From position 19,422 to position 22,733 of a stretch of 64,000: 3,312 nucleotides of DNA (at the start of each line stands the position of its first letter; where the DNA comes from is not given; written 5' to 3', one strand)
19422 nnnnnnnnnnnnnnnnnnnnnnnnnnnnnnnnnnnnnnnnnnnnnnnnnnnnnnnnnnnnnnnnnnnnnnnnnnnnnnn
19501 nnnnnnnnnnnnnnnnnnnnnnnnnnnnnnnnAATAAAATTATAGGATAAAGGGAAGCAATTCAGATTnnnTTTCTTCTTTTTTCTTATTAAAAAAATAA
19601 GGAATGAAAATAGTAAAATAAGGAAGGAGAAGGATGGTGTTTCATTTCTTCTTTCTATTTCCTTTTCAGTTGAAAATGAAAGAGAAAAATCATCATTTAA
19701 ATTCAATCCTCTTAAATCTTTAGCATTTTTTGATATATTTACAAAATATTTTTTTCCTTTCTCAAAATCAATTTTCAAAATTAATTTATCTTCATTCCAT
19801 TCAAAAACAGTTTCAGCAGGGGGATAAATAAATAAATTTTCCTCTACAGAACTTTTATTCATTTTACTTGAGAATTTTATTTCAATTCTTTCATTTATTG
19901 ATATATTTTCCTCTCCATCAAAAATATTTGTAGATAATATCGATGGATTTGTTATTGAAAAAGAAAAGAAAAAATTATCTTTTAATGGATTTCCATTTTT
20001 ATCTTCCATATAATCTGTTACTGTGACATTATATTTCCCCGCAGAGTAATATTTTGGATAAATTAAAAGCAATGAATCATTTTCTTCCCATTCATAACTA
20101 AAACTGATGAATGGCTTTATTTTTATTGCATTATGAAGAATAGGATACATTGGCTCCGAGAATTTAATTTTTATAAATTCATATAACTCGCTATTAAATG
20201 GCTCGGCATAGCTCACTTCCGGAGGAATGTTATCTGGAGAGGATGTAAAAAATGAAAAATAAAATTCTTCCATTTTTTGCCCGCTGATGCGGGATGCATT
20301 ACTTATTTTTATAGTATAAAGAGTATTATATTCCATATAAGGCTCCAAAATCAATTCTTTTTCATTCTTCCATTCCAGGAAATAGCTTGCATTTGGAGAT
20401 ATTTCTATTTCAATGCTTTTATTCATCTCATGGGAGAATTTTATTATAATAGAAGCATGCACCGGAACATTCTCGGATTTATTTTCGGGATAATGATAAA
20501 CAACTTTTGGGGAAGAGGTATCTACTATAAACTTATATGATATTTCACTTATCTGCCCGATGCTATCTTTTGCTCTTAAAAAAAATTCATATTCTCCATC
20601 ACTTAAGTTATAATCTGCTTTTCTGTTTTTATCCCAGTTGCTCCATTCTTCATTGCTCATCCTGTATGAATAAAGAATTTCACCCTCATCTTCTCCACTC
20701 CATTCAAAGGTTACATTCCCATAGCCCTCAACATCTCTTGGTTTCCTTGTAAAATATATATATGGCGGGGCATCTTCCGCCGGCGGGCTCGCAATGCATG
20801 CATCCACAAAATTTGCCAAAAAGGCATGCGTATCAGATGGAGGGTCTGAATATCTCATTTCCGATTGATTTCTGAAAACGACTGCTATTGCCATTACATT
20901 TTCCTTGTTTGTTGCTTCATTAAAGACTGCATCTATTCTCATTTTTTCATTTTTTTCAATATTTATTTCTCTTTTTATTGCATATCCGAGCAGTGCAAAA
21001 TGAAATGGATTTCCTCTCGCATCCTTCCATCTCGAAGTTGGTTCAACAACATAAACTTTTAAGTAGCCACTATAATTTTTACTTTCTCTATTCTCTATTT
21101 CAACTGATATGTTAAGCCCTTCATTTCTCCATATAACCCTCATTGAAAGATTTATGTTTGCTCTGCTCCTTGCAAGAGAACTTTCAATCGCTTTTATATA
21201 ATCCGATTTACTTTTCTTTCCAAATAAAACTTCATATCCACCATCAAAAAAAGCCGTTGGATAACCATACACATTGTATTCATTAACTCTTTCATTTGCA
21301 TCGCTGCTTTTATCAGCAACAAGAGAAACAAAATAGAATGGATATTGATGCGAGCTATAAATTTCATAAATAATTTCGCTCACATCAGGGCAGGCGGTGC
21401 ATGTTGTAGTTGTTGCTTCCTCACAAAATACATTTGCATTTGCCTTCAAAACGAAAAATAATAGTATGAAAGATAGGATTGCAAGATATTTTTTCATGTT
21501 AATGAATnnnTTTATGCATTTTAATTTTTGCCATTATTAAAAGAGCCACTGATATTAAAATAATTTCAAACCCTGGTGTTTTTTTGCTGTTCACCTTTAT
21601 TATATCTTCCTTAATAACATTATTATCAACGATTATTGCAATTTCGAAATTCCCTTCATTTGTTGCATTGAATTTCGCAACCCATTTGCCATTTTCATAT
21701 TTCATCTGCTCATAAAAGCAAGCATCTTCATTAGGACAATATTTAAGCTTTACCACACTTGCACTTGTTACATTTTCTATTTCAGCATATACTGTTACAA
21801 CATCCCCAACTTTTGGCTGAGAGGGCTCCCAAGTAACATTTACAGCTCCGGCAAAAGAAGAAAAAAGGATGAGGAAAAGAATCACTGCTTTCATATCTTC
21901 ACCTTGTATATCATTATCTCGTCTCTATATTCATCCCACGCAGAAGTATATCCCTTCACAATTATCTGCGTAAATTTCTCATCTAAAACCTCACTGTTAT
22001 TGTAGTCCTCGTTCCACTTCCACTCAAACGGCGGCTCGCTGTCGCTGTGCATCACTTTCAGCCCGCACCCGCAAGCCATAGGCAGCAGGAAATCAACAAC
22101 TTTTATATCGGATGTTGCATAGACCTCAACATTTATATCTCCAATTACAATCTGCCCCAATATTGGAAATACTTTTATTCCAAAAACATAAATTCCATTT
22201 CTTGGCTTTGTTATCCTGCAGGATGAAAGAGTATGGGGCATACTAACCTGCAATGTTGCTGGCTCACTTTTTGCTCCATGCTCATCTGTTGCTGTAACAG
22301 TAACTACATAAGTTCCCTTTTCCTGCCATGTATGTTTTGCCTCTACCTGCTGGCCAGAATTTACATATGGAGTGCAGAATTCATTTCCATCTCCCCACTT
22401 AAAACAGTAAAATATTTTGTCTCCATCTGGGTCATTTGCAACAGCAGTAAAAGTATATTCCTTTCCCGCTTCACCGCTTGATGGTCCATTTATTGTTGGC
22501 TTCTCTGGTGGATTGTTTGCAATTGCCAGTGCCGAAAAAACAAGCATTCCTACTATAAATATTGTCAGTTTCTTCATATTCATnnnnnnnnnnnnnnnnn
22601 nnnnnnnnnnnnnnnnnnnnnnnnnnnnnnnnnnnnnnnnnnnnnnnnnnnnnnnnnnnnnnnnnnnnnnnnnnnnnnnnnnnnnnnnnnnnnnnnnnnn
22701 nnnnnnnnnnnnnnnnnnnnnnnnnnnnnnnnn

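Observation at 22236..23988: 344-bp near-identical tandem duplication creating two PKD surface-protein genes with different middles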

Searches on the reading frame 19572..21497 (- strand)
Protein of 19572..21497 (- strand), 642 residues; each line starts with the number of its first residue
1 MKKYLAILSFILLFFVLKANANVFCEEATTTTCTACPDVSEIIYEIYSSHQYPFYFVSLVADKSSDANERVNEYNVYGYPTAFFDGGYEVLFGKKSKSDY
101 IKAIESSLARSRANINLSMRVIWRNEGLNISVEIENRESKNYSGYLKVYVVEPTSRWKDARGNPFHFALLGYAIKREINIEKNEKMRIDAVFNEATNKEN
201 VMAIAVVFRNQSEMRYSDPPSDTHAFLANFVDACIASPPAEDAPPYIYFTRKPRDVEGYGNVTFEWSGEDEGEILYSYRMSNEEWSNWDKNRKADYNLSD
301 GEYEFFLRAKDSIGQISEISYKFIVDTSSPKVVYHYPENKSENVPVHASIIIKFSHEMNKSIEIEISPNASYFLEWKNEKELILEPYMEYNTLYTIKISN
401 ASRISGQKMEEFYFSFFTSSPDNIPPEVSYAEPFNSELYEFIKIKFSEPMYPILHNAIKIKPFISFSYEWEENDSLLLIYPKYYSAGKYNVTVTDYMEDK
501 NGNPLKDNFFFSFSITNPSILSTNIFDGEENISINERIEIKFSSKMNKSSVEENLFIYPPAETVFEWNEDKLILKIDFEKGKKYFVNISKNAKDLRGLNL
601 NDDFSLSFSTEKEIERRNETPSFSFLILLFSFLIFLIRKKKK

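Call 6: search_protein_families(library=pfam, proteins=[window:19572-21497:-], max_evalue=0.01)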
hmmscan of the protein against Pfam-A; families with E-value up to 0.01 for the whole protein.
window:19572-21497:- (642 aa): 4 families
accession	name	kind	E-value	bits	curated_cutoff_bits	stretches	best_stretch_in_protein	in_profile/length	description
PF13205.12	Big_5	-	3.3e-26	92.5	23.6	2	516-610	3-105/105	Bacterial Ig-like domain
PF11551.14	Omp28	-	0.00013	22.3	34.9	1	72-152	6-83/171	Outer membrane protein Omp28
PF07495.19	Y_Y_Y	-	0.00042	20.6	26.6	1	270-315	4-52/65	Y_Y_Y domain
PF19077.6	Big_13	-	0.0012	19.7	27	0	281-327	57-102/102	Bacterial Ig-like domain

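Call 7: search_protein_families(library=ncbifam, proteins=[window:19572-21497:-], max_evalue=0.01)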
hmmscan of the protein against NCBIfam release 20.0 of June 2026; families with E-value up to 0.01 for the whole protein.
window:19572-21497:- (642 aa): 0 families

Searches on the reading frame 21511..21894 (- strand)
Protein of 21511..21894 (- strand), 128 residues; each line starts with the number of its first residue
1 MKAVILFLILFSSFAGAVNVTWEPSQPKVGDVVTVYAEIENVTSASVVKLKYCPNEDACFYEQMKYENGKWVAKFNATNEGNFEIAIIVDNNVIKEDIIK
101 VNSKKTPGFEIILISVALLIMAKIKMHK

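Call 6: search_protein_families(library=pfam, proteins=[window:21511-21894:-], max_evalue=0.01)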
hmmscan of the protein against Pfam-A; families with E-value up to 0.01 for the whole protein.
window:21511-21894:- (128 aa): 1 family
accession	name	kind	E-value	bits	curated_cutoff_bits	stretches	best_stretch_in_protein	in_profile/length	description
PF05358.17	DicB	-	0.0053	16.9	27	1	77-101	9-33/62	DicB protein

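Call 7: search_protein_families(library=ncbifam, proteins=[window:21511-21894:-], max_evalue=0.01)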
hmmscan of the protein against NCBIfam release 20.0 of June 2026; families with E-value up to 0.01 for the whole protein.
window:21511-21894:- (128 aa): 1 family
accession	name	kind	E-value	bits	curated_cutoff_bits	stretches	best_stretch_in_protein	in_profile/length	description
NF049927.1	CellDivInhibDicB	domain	0.0055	16.5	100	1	77-105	9-37/62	cell division inhibition protein DicB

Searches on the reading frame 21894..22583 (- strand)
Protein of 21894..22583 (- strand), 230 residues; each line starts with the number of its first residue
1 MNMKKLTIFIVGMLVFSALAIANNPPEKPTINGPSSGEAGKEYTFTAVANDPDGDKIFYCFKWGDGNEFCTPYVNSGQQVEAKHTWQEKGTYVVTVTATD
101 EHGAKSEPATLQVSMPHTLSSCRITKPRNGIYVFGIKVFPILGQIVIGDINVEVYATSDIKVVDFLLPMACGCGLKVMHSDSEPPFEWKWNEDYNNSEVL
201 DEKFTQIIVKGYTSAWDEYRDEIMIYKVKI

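Call 6: search_protein_families(library=pfam, proteins=[window:21894-22583:-], max_evalue=0.01)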
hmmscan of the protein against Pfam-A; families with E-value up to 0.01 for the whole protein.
window:21894-22583:- (230 aa): 6 families
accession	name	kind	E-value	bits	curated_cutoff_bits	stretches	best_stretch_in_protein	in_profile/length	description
PF00801.26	PKD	-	2.2e-12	47.2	23.5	1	34-113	8-80/80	PKD domain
PF18911.6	PKD_4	-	3.9e-12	46.5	27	1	24-113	2-83/85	PKD domain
PF18981.6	InlK_D3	-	8.9e-05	22.9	25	1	87-114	47-74/75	Internalin K domain (D3/D4)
PF17963.7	Big_9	-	0.00011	23.4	23.6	1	36-112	12-87/89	Bacterial Ig domain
PF05345.18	He_PIG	-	0.00013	22.8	24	0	87-113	68-95/96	Putative Ig domain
PF22352.2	K319L-like_PKD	-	0.00014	22.2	27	0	41-107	12-77/84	K319L-like, PKD domain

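Call 7: search_protein_families(library=ncbifam, proteins=[window:21894-22583:-], max_evalue=0.01)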
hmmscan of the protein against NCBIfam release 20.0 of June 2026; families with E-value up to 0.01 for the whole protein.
window:21894-22583:- (230 aa): 4 families
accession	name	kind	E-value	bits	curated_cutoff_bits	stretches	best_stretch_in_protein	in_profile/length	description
NF058578.1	CPR_pilus_PamR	equivalog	1.7e-06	27.1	300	1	62-105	186-229/297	pilus system RbmA-like protein PamR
NF033932.1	LapB_rpt_80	domain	0.0013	18.9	45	1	90-116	1-27/83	LapB repeat-containing protein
NF038112.1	myxo_dep_M36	subfamily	0.0059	13.7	1500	1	25-117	1472-1565/1604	myxosortase-dependent M36 family metallopeptidase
TIGR00864.1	PCC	subfamily_domain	0.0074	12.7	1861.4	1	40-121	1323-1398/2700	polycystin cation channel protein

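Call 10: find_encoding_contigs(protein=window:21894-22583:-, flank=6000, max_places=10)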
Protein window:21894-22583:- (230 aa): no gene with exactly this product is on record in the collection.

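Call 12: find_encoding_contigs(protein=window:21894-22577:-, flank=6000, max_places=10)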
Protein window:21894-22577:- (228 aa): no gene with exactly this product is on record in the collection.
